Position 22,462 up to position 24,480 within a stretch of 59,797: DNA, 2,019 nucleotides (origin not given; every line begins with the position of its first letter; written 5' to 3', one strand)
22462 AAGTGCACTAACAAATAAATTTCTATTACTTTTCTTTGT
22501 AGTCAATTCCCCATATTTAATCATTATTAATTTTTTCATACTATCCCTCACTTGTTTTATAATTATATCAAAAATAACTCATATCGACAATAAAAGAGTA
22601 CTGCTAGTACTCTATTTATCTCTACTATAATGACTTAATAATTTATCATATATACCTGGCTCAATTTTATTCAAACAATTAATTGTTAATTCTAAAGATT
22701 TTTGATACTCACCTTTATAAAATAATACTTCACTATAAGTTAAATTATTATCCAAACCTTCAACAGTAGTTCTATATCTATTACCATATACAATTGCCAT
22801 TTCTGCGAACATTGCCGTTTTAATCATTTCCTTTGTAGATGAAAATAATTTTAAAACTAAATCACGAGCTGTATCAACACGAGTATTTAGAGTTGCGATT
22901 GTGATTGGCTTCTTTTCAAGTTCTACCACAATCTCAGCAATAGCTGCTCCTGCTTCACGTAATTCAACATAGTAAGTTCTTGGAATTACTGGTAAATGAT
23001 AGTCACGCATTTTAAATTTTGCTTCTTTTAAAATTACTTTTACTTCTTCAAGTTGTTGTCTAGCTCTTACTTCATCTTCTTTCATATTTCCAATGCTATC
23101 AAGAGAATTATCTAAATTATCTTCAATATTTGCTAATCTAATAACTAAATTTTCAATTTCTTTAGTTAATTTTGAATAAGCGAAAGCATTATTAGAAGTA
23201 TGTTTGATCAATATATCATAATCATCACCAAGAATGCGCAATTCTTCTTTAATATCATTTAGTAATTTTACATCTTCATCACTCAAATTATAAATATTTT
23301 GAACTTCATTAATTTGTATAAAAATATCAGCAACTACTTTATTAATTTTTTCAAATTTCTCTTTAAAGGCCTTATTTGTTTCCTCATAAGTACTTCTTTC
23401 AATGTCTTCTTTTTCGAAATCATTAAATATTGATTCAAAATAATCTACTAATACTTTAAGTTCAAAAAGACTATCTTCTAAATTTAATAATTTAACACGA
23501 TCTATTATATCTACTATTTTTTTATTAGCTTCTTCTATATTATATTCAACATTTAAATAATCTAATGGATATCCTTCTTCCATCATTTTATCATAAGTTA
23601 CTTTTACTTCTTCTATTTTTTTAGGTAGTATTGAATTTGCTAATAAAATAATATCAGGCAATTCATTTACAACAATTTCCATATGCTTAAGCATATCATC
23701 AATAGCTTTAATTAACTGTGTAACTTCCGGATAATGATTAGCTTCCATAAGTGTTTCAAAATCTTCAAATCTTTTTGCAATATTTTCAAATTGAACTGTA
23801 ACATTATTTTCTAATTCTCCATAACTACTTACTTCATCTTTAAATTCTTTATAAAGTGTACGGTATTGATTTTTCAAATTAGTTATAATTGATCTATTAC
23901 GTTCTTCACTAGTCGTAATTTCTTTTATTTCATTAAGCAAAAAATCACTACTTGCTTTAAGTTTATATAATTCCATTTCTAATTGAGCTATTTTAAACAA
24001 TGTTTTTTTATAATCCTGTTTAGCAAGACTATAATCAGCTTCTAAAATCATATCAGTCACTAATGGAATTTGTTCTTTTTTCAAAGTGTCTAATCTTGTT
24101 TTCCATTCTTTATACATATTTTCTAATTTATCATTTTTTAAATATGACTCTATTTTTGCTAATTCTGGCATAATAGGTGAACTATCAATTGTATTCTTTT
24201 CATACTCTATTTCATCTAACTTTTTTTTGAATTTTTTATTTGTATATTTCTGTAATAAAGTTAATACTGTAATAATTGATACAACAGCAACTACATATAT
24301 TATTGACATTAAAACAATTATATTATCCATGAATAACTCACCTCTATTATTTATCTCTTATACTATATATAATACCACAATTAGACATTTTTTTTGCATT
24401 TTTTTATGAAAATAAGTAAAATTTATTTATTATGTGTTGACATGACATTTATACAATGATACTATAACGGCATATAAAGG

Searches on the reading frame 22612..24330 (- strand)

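Call 64: search_protein_families(library=pfam, proteins=[window:22612-24330:-], max_evalue=0.00001)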
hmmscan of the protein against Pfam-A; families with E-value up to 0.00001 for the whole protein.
window:22612-24330:- (572 aa): 1 family
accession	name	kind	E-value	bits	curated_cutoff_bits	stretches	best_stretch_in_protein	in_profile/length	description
PF06160.17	EzrA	-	3.8e-95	319.7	39.6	1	12-568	1-557/557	Septation ring formation regulator, EzrA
